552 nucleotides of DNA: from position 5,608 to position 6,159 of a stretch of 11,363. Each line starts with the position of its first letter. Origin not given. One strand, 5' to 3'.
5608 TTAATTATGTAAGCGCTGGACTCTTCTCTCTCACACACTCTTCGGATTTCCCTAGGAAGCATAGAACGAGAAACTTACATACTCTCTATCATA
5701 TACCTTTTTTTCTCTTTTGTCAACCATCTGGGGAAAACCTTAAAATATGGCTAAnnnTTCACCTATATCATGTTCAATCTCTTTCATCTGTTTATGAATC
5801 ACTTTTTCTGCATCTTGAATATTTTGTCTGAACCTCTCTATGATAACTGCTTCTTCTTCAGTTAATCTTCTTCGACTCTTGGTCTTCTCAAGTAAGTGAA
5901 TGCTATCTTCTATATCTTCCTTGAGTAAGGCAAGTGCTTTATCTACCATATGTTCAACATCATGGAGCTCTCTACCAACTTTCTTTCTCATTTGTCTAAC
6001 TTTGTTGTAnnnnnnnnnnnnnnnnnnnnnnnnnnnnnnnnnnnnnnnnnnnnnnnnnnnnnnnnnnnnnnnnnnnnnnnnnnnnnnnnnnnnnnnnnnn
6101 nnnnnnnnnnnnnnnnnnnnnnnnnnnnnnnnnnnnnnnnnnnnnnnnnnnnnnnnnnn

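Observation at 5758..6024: Cohesin stalk protein carries a long charged coiled-coil-like cytoplasmic tail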

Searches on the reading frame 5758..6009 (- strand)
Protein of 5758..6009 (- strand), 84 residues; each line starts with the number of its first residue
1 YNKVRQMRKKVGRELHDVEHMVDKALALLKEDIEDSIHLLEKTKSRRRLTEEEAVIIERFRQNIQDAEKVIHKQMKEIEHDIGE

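Call 15: search_solved_structures(query=A2, max_evalue=10, show_alignments=3)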
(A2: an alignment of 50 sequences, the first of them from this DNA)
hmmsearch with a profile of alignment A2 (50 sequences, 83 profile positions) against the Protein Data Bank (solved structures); distinct sequences matched with E-value up to 10: 38.
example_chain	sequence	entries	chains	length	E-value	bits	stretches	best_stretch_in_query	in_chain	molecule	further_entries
4ph4_B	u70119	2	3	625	0.013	18.5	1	32-78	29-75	Phosphatidylinositol 3-kinase catalytic subunit type 3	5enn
11mm_A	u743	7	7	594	0.04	16.9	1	33-78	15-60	Phosphatidylinositol 3-kinase catalytic subunit type 3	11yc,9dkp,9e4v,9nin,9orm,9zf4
3ihy_A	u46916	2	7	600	0.042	16.9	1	33-78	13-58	Phosphatidylinositol 3-kinase catalytic subunit type 3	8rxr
4oys_A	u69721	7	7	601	0.042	16.9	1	33-78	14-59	Phosphatidylinositol 3-kinase catalytic subunit type 3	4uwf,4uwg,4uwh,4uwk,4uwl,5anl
3ls8_A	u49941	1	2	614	0.044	16.8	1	33-78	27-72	Phosphatidylinositol 3-kinase catalytic subunit type 3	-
7rsj_A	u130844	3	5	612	0.044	16.8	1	33-78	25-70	Phosphatidylinositol 3-kinase catalytic subunit type 3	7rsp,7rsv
6i3u_A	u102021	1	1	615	0.044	16.8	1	33-78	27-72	Phosphatidylinositol 3-kinase catalytic subunit type 3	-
6ykg_AAA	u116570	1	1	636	0.047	16.7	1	33-78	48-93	Phosphatidylinositol 3-kinase catalytic subunit type 3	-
2efv_A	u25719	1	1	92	0.049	16.7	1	9-63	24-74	Hypothetical protein MJ0366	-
13bv_B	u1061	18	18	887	0.057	16.4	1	33-78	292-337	Phosphatidylinositol 3-kinase catalytic subunit type 3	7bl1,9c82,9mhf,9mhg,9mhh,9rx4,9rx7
9rx6_A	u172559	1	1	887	0.06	16.4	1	33-78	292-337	Phosphatidylinositol 3-kinase catalytic subunit type 3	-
9rx5_A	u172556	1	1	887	0.061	16.4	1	33-78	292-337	Phosphatidylinositol 3-kinase catalytic subunit type 3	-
9s7t_B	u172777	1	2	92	0.083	15.9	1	44-64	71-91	DBS5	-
8h2j_A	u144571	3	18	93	0.23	14.5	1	41-72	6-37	p26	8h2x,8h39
8ixz_A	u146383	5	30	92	0.24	14.5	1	41-72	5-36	p26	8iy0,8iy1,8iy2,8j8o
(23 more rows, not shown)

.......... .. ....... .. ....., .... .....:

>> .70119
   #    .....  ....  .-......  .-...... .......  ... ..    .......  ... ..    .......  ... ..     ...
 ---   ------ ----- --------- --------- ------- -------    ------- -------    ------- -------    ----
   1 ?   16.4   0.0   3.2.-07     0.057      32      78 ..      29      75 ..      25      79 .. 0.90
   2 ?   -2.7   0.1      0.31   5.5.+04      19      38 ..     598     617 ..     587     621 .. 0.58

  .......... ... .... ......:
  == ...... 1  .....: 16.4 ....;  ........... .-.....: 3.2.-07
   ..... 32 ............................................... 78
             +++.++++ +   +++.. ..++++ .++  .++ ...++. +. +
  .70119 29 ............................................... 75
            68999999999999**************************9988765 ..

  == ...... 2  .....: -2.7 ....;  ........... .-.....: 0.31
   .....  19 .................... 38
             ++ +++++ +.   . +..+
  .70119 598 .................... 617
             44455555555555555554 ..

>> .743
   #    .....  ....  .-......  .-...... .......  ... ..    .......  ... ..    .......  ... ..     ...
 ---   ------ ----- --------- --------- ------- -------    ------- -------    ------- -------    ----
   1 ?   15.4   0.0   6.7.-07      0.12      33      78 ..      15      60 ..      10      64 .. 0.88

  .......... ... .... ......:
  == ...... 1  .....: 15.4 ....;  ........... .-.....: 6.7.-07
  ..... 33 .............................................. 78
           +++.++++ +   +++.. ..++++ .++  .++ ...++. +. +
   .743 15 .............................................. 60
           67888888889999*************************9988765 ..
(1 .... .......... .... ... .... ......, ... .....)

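Call 16: search_protein_families(library=pfam, alignment_id=A2, max_evalue=1)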
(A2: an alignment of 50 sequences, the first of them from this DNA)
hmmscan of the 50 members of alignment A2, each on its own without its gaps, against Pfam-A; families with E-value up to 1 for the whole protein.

A. member 1, seq(84 aa): 5 families
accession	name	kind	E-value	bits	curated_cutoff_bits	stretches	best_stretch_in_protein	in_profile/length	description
PF23160.2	Spectrin_1st_PEPL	-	0.0029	18.6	27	1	18-82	8-74/93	Periplakin spectrin-like repeat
PF09392.15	T3SS_needle_F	-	0.04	14.5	29.4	0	6-41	3-38/71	Type III secretion needle MxiH, YscF, SsaG, EprI, PscF, EscF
PF08771.16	FRB_dom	-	0.043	14.5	24.7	1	30-76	27-76/99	FKBP12-rapamycin binding domain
PF07889.17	DUF1664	-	0.092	13.2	34.6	1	5-83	40-118/124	Protein of unknown function (DUF1664)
PF03623.18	Focal_AT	-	0.13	12.7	23.3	0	6-80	39-112/133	Focal adhesion targeting region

B. families by the number of members that match (of 50 scanned): 169 families (the first 25 are shown)
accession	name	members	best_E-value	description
PF24564.1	DUF7605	11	0.0098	Domain of unknown function (DUF7605)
PF01442.23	Apolipoprotein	9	2.6e-05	Apolipoprotein A1/A4/E domain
PF23160.2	Spectrin_1st_PEPL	8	0.002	Periplakin spectrin-like repeat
PF07889.17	DUF1664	7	0.036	Protein of unknown function (DUF1664)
PF08771.16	FRB_dom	6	0.0029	FKBP12-rapamycin binding domain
PF09429.15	Wbp11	6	0.03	WW domain binding protein 11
PF01452.22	Rota_NSP4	5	0.0097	Rotavirus non structural protein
PF11727.13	ISG65-75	5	0.011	Invariant surface glycoprotein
PF08702.15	Fib_alpha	5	0.064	Fibrinogen alpha/beta chain family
PF04837.17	MbeB_N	4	0.0047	MbeB-like, N-term conserved region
PF06394.18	Pepsin-I3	4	0.037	Pepsin inhibitor-3-like repeated domain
PF04799.18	Fzo_mitofusin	3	0.0024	fzo-like conserved region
PF24615.2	Spectrin_Anc-1_2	3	0.017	Nuclear anchorage protein 1, spectrin repeat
PF09392.15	T3SS_needle_F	3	0.029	Type III secretion needle MxiH, YscF, SsaG, EprI, PscF, EscF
PF10372.14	CdaS_N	3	0.082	Diadenylate cyclase CdaS, N-terminal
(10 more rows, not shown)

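Call 25: search_protein_representatives(alignment_id=A2)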
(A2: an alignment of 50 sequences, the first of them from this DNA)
Query: 50 sequences, 83 profile positions. Proteins with E-value up to 0.001 (for the whole library): 1232; up to 1e-10: 519; up to 1e-30: 2. The best 150 are listed.
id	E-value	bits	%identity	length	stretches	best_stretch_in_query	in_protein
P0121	1.5e-44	165.8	-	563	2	1-81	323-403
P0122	1.9e-43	162.3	-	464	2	1-83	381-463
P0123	1.7e-27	111.1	-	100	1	1-83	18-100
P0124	4.5e-26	106.5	-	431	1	1-83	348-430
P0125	1.1e-25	105.3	-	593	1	1-82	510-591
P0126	5.8e-25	103.0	-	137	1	1-82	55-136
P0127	8.8e-25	102.4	-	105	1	1-82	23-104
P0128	4.8e-24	100.0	-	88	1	1-82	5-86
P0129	6.1e-24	99.7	-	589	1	1-81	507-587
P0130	6.7e-24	99.6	-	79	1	6-83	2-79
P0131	9.3e-24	99.1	-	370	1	2-83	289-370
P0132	1.3e-23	98.6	-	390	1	1-82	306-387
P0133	2.2e-23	98.0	-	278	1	1-83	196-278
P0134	2.5e-23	97.8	-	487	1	1-82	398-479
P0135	3.2e-23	97.4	-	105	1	7-82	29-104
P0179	9.6e-20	86.3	-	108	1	9-82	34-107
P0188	2.0e-19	85.2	-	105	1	1-83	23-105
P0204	6.5e-19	83.6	-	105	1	7-83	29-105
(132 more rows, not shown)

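Call 39: predict_structure(alignment_id=A2)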
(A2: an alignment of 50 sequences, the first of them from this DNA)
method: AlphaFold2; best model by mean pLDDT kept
length: 84 residues; sequences in the alignment: 50
mean_pLDDT: 87.2   pTM: 0.65
mean pLDDT of the five models: 87.2, 85.0, 84.4, 80.4, 78.7
residues with pLDDT >= 90: 38; 70-90: 43; 50-70: 3; < 50: 0
segments of 3 or more residues with pLDDT < 50: none
pLDDT, mean of each block of 10 residues (from residue 1): 89 91 92 86 74 87 92 91 77
secondary structure, 60 per line:
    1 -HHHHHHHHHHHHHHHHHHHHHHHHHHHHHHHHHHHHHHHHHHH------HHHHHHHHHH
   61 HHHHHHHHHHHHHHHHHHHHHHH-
elements in order: H2-44 H51-83
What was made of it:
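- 5758..5859 (-): Hairpin arm 2, aa 546-579. Amphipathic helix with core positions 551/552/555/559/562/566/570/573/577. It packs antiparallel on arm 1. Tail-only AF2 pTM 0.65 (call 39).
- On Antiparallel alpha-helical hairpin: AF2 tail model pTM 0.65 (call 39).
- AF2 tail-only model: pLDDT 87, pTM 0.65 (call 39).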

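Call 43: fold_search(model_id=the predicted structure, library=pdb)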
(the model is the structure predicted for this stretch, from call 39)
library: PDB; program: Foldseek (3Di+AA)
matches with E <= 10: 54; with E <= 0.001: 0
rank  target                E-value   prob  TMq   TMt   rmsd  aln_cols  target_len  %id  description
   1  8u5w_A                7.5e-01  0.60  0.52  0.59   4.6        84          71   15  De novo designed pentameric helical bundle protein (released 2024-09-25)
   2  6rxt_UK               1.3e+00  0.38  0.54  0.24  10.5        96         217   19  Cryo-EM structure of the 90S pre-ribosome (Kre33-Noc4) from Chaetomium thermophilum, state A (released 2019-08-14)
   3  4biy_D                3.4e+00  0.28  0.54  0.24   4.1        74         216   18  Crystal structure of CpxAHDC (monoclinic form 2) (released 2014-02-12)
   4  4tql_A                3.4e+00  0.09  0.41  0.16  12.4        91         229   23  Computationally designed three helix bundle (released 2014-10-15)
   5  6o35_B                3.6e+00  0.14  0.45  0.40   4.4        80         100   26  Crystal structure of a de novo designed octameric helical-bundle protein (released 2020-03-18)
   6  3cyo                  4.2e+00  0.15  0.48  0.53   5.4        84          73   14  Structure of a longer thermalstable core domain of HIV-1 GP41 containing the enfuvirtide resistance mutation N43D and co (released 2008-06-17)
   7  6dma_H                4.2e+00  0.11  0.35  0.46   7.5        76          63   21  DHD15_closed (released 2018-12-19)
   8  6o35_D                4.8e+00  0.12  0.45  0.41   4.5        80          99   26  Crystal structure of a de novo designed octameric helical-bundle protein (released 2020-03-18)
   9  3zbh_H                4.8e+00  0.08  0.41  0.37  14.5        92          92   14  Geobacillus thermodenitrificans EsxA crystal form I (released 2012-11-21)
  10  6vud_A                5.1e+00  0.23  0.59  0.32   3.6        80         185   12  Crystal structure of a ribosome recycling factor from Ehrlichia chaffeensis (released 2020-03-18)
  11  6dlm_A                5.5e+00  0.23  0.58  0.65   4.5        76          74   18  DHD127 (released 2018-12-19)
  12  6j9f_C                5.5e+00  0.10  0.42  0.04   8.9        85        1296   19  Cryo-EM structure of Xanthomonos oryzae transcription elongation complex with the bacteriophage protein P7 (released 2019-07-17)
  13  4biu_C                5.9e+00  0.15  0.49  0.20   4.2        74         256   18  Crystal structure of CpxAHDC (orthorhombic form 1) (released 2014-02-12)
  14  3cp1                  5.9e+00  0.13  0.48  0.53   5.4        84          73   14  Structure of a longer thermalstable core domain of HIV-1 gp41 containing the enfuvirtide resistance mutation N43D (released 2008-06-17)
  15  9cfs_A                5.9e+00  0.10  0.45  0.45   4.6        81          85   17  Structure of a 150% lengthened variant of the E. coli ROP protein (released 2025-07-02)
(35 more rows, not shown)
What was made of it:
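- On ESCRT-III / PspA-IM30: The CdvB and CHMP4B matches have E 9.5 (call 43).
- Closest known: DHp. Same: DHp structures appear among the Foldseek neighbours of the tail model (call 43).
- Several structural analogues are obligate oligomers: CpxA/EnvZ DHp, a ROP variant, EsxA/B and designed bundles (call 43). The CHMP4B hairpin is also listed (call 43).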

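Call 50: find_encoding_contigs(protein=P0135, flank=8000, max_places=3)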
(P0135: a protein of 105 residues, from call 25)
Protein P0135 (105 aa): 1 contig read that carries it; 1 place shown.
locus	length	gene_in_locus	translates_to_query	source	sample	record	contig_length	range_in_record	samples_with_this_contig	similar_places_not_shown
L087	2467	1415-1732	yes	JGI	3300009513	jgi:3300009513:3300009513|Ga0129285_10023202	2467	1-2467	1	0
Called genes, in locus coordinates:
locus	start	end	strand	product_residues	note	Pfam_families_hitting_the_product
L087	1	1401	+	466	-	?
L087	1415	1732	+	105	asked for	-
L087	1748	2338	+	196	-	PF01195:Pept_tRNA_hydro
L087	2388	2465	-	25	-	?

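Call 51: find_encoding_contigs(protein=P0127, flank=8000, max_places=3)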
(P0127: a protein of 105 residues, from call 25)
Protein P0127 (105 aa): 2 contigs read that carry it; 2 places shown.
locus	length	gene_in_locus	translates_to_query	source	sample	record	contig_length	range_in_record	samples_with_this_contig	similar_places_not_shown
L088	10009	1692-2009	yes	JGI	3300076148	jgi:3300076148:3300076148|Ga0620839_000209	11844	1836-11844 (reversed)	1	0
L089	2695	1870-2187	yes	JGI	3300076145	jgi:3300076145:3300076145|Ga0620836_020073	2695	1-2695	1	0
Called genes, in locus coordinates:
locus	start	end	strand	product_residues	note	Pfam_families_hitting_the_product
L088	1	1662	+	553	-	?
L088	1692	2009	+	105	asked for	-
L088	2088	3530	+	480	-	-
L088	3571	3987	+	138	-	PF01471:PG_binding_1 (weak)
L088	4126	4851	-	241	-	PF01797:Y1_Tnp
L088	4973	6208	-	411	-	PF02771:Acyl-CoA_dh_N, PF02770:Acyl-CoA_dh_M, PF00441:Acyl-CoA_dh_1, PF08028:Acyl-CoA_dh_2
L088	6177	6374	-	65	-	-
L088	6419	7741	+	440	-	PF00266:Aminotran_5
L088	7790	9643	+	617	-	PF14528:LAGLIDADG_3, PF01592:NifU_N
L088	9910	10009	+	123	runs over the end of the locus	PF01850:PIN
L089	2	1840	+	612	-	?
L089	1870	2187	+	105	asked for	-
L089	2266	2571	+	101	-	-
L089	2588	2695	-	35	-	?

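Call 56: search_protein_families(library=pfam, proteins=[P0127, P0122], max_evalue=0.01)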
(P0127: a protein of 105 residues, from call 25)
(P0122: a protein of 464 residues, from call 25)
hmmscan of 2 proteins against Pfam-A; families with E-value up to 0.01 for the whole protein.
P0127 (105 aa): 0 families

P0122 (464 aa): 1 family
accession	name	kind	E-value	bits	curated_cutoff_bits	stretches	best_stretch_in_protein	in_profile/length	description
PF16034.10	JAKMIP_CC3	-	0.0029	17.8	30.2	0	320-397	84-160/200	JAKMIP CC3 domain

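Call 59: find_encoding_contigs(protein=P0188, flank=6000, max_places=2)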
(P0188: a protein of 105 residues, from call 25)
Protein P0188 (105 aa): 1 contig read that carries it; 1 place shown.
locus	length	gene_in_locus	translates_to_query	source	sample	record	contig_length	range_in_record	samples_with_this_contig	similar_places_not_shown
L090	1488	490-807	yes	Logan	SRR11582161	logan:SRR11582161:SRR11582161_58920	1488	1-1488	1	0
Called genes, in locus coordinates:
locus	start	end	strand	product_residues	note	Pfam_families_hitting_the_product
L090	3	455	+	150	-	?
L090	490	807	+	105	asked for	-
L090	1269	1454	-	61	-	-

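Call 60: find_encoding_contigs(protein=P0204, flank=6000, max_places=2)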
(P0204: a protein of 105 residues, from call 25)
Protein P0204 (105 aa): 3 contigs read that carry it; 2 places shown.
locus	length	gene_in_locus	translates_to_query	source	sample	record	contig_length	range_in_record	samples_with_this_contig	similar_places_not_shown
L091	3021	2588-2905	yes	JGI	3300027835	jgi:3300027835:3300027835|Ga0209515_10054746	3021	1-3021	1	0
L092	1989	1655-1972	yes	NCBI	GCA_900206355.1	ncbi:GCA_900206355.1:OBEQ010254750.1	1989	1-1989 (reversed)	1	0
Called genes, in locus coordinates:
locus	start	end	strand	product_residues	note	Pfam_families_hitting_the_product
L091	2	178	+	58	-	?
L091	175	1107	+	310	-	-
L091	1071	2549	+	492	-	-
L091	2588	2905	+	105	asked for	-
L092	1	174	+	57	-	?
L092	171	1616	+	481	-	-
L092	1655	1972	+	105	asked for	-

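Call 61: find_encoding_contigs(protein=P0179, flank=6000, max_places=2)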
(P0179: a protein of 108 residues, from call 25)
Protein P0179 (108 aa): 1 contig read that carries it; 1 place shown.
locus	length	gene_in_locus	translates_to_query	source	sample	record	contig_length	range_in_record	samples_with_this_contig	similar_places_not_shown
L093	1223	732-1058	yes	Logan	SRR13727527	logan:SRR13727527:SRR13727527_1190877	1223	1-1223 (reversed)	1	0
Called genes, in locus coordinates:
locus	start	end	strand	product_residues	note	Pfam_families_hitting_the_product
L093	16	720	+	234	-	-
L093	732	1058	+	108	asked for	-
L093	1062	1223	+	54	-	?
